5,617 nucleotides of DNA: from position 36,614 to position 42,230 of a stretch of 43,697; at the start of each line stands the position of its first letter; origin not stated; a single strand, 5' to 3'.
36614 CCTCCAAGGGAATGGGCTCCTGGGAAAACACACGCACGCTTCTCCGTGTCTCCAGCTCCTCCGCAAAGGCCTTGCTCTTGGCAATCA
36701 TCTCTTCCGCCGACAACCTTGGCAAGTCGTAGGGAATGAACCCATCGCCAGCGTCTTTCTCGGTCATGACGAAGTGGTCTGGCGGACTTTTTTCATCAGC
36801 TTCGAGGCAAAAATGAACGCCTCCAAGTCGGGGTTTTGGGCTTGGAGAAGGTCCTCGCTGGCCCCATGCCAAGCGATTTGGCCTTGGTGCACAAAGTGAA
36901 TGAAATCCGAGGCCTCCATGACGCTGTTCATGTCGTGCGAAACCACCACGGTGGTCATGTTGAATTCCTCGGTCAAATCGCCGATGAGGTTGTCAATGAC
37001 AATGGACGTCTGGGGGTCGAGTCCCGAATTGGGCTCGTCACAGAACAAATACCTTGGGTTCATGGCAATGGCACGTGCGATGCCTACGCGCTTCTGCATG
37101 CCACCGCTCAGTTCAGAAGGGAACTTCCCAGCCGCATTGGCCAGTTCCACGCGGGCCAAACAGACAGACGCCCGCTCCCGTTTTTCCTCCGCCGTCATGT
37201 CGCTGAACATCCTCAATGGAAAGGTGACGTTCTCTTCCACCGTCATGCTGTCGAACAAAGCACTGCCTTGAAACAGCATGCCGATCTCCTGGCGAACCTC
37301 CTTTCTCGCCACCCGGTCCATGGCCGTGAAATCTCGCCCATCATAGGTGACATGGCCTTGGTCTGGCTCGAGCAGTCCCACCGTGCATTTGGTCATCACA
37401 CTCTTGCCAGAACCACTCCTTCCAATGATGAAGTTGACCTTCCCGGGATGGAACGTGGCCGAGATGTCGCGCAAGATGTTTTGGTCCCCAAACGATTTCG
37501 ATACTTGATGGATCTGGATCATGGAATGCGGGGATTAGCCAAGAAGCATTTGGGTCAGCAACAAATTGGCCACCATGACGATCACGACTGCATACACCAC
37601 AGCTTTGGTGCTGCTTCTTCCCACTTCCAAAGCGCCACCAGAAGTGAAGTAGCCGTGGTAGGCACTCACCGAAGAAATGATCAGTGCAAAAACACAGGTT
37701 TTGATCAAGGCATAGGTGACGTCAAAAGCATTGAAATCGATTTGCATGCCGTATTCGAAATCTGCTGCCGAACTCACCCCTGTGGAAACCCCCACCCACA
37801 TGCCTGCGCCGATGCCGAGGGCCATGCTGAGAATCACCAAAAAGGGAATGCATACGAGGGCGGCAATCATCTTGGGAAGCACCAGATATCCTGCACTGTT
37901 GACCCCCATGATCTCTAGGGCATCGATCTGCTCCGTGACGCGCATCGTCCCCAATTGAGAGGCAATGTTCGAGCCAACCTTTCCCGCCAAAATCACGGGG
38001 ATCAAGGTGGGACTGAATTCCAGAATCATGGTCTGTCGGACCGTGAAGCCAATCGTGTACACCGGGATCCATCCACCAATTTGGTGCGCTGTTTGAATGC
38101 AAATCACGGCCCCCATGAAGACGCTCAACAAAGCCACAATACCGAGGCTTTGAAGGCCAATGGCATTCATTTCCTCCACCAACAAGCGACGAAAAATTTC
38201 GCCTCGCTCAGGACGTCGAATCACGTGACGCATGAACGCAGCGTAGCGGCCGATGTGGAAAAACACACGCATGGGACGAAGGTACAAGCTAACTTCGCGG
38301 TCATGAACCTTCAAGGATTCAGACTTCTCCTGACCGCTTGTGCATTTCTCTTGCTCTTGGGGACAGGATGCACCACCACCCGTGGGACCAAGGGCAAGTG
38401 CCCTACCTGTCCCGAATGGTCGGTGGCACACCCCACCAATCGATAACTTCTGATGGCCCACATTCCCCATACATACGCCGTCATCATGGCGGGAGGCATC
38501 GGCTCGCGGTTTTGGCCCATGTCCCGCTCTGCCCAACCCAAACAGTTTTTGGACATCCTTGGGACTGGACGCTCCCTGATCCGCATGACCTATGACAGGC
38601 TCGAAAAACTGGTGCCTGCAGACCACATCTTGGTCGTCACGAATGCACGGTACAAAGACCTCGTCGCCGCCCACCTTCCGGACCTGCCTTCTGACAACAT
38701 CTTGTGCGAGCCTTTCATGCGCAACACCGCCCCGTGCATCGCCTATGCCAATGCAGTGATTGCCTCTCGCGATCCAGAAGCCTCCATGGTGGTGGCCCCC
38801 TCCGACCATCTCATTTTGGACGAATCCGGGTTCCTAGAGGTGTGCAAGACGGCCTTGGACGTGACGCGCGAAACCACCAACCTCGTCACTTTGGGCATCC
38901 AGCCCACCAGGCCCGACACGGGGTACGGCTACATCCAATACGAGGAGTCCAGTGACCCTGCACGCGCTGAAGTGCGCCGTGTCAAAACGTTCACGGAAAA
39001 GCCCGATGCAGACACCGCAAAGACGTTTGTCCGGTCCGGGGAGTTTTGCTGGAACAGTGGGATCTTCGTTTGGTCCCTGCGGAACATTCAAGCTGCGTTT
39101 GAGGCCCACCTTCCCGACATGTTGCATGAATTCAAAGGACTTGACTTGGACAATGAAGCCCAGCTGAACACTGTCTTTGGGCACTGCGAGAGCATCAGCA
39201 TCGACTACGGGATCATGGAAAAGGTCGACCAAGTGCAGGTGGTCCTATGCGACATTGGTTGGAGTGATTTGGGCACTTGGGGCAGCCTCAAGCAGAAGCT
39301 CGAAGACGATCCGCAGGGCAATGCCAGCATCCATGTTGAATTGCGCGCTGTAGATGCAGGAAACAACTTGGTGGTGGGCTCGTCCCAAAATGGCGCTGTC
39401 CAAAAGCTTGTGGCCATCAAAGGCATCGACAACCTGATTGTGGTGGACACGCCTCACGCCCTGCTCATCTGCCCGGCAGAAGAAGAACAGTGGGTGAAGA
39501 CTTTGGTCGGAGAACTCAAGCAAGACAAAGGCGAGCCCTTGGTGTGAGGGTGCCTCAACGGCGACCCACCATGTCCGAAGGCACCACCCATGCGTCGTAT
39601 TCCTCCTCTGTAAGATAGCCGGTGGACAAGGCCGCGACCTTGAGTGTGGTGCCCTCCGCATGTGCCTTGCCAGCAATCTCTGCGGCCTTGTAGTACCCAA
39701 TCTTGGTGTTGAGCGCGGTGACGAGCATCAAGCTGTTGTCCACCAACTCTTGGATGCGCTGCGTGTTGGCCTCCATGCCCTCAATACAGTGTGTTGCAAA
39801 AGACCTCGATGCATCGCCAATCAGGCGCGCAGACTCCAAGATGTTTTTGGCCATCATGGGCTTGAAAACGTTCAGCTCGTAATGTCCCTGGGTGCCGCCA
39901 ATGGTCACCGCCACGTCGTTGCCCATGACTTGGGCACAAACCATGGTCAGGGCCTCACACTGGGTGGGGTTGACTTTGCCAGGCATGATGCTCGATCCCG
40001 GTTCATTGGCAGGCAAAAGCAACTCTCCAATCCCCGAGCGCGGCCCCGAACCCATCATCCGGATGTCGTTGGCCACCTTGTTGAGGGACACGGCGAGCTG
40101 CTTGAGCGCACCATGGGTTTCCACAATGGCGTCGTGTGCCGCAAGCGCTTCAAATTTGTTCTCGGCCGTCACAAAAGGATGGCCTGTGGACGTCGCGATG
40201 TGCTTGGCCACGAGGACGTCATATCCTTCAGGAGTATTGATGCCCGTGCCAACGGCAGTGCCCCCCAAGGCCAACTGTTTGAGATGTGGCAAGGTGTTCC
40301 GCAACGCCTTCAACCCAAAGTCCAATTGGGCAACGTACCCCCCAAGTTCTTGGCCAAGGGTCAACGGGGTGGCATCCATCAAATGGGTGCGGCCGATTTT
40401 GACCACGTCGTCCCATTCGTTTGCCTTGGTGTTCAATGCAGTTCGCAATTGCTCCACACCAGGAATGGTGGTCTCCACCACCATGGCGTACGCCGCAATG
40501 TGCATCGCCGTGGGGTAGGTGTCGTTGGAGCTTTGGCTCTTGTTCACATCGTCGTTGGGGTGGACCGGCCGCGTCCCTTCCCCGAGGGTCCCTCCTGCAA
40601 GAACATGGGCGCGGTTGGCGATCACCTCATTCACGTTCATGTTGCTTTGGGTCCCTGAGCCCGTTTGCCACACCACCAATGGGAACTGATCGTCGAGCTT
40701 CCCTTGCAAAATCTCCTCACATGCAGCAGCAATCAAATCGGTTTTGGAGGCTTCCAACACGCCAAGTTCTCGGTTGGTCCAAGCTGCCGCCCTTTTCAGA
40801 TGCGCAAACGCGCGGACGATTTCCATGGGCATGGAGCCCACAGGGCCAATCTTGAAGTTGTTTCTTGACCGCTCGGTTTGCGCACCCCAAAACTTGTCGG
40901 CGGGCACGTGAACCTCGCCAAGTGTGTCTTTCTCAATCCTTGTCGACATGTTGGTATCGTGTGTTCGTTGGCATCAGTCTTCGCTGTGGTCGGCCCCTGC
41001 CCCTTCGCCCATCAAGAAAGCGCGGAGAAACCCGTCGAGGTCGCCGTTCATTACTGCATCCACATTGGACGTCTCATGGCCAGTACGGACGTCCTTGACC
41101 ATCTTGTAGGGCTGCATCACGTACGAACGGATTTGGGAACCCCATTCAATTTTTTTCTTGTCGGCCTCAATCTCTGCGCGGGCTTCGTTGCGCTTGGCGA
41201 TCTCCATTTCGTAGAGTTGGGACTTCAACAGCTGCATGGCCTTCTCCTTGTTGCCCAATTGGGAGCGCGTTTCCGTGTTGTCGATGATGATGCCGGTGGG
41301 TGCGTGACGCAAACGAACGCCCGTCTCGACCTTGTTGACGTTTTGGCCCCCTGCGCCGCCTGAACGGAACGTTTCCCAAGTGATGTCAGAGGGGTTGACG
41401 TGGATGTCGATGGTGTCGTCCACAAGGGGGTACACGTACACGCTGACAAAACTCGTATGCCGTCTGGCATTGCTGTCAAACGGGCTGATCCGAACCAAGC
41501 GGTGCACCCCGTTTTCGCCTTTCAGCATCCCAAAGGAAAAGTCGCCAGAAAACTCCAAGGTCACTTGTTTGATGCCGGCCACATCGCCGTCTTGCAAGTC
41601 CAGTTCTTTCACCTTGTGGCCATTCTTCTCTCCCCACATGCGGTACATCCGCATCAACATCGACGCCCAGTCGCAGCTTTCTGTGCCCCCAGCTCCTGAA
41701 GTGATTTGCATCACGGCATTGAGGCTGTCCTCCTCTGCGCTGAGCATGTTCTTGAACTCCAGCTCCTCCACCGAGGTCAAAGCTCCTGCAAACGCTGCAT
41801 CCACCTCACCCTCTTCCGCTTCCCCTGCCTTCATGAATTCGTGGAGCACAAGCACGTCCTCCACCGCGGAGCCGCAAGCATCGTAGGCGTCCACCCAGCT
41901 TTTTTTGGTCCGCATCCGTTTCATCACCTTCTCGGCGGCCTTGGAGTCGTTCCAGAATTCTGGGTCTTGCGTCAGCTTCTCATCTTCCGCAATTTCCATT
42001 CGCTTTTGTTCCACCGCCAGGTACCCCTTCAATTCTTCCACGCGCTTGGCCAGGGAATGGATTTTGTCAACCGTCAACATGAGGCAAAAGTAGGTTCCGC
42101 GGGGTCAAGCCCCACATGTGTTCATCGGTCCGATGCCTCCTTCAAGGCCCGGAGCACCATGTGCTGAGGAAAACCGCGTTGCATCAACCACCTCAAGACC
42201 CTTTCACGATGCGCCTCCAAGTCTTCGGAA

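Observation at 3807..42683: A -7-type octamer TAnnTT[T/C/A]G ends 4-6 nt before many start codons, suggesting pervasive leaderless expression or an unrecognised initiation signal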

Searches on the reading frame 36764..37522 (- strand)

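Call 9: search_protein_families(library=pfam, proteins=[window:36764-37522:-])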
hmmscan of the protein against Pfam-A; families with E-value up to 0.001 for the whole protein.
window:36764-37522:- (252 aa): 2 families
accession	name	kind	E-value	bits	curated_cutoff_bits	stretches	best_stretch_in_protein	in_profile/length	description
PF00005.33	ABC_tran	-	2e-33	116.3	25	1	17-165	1-136/137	ABC transporter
PF02463.25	SMC_N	-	1.4e-05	25.1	40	1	20-212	18-213/220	RecF/RecN/SMC N terminal domain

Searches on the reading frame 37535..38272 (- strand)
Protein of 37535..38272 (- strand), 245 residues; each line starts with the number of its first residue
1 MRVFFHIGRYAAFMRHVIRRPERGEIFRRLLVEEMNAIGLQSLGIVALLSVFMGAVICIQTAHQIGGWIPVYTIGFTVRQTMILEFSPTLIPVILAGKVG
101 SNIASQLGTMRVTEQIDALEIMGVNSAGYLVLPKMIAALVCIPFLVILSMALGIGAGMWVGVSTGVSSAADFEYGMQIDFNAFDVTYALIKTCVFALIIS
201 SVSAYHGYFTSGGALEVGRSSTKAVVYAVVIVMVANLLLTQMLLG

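Call 9: search_protein_families(library=pfam, proteins=[window:37535-38272:-])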
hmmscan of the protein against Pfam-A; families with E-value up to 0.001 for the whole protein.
window:37535-38272:- (245 aa): 1 family
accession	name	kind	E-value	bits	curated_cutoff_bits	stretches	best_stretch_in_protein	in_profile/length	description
PF02405.21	MlaE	-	8.7e-62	208.9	22.5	1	32-241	2-211/212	Permease MlaE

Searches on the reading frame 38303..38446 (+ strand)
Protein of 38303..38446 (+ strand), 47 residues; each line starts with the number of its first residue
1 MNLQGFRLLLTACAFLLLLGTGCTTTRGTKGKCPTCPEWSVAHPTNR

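Call 64: search_protein_families(library=pfam, proteins=[window:38303-38446:+], max_evalue=0.01)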
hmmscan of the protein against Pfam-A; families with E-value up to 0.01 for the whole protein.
window:38303-38446:+ (47 aa): 0 families

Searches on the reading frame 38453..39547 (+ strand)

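Call 9: search_protein_families(library=pfam, proteins=[window:38453-39547:+])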
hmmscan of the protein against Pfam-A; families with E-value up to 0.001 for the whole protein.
window:38453-39547:+ (364 aa): 3 families
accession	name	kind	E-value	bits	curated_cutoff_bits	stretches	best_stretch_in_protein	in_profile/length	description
PF00483.29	NTP_transferase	-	3e-38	132.2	21.2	1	9-285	2-241/245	Nucleotidyl transferase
PF22640.1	ManC_GMP_beta-helix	-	3e-09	37.1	27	1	300-355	6-55/55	MannoseP isomerase/GMP-like beta-helix domain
PF12804.13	NTP_transf_3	-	4.6e-08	33.8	27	1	9-125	1-102/160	MobA-like NTP transferase domain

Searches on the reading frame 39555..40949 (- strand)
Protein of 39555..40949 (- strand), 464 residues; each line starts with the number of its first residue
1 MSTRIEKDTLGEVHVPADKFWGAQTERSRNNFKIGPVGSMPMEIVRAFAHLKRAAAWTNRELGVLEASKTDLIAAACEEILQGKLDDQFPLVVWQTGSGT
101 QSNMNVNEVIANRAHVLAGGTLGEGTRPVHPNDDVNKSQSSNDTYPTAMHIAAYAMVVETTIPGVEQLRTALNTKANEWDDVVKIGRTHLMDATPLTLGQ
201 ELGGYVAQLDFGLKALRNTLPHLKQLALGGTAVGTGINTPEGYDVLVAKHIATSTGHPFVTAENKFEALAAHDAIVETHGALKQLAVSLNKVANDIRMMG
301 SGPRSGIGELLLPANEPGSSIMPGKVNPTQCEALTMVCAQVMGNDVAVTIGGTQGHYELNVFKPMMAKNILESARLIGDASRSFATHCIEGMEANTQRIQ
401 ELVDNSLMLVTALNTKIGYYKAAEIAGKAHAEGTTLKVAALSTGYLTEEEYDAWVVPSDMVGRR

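Call 9: search_protein_families(library=pfam, proteins=[window:39555-40949:-])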
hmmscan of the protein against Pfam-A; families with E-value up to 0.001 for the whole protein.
window:39555-40949:- (464 aa): 2 families
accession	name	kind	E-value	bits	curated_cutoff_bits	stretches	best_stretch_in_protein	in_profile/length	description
PF00206.25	Lyase_1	-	1.3e-108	363.6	27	1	11-343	1-312/312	Lyase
PF10415.14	FumaraseC_C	-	8.4e-21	74.6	32.5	1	409-461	1-53/54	Fumarase C C-terminus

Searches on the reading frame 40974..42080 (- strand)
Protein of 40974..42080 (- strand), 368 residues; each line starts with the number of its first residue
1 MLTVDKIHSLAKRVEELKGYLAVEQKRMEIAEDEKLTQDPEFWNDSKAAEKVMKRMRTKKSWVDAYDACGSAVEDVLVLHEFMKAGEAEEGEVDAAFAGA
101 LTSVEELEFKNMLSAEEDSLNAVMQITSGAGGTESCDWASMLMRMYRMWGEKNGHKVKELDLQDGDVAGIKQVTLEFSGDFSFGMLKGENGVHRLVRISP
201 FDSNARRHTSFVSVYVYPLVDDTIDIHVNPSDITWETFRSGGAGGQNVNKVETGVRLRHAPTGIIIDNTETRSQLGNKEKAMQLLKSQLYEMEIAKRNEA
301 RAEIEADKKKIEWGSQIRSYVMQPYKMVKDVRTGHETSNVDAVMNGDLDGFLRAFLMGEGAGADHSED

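Call 9: search_protein_families(library=pfam, proteins=[window:40974-42080:-])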
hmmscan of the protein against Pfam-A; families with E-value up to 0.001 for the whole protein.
window:40974-42080:- (368 aa): 2 families
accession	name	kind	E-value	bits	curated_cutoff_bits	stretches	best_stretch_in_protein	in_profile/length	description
PF03462.23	PCRF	-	6.3e-51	173.4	24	1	29-214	4-194/194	PCRF domain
PF00472.26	RF-1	-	6.5e-37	126.5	35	1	223-332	2-116/116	RF-1 domain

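Call 41: find_related_loci(query=window:40974-42080:-, collection=metagenome_contigs, flank=10000)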
Query window:40974-42080:- (368 aa) in metagenome_contigs; peptide patterns used: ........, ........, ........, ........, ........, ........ (x = any residue, [..] = any of these).
600 stretches matched a pattern (row limit reached: there are more); 561 encode a relative of the query (tblastn E <= 1e-3); the best 80 are kept; 80 distinct loci.
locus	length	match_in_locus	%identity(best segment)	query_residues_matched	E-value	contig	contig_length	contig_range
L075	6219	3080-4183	90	1-368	0e+0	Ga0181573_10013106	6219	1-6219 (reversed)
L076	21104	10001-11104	90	1-368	0e+0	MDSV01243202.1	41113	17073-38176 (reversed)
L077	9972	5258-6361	90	1-368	0e+0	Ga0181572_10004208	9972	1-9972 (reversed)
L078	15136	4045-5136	90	1-364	0e+0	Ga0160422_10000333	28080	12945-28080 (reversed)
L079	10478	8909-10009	90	1-367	0e+0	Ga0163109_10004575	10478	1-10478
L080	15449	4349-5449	89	1-367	0e+0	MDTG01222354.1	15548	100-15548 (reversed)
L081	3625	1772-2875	80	1-368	0e+0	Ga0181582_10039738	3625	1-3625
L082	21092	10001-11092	79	1-364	0e+0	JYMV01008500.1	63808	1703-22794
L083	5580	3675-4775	78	1-367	0e+0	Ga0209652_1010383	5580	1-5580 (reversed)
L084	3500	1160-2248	78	1-363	0e+0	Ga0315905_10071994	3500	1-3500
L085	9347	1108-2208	80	1-367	0e+0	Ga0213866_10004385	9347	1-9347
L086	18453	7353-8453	80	1-367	0e+0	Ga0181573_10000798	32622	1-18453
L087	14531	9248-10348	80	1-367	0e+0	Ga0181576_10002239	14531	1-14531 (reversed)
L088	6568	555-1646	77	1-364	0e+0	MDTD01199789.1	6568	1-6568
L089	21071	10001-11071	80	1-357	0e+0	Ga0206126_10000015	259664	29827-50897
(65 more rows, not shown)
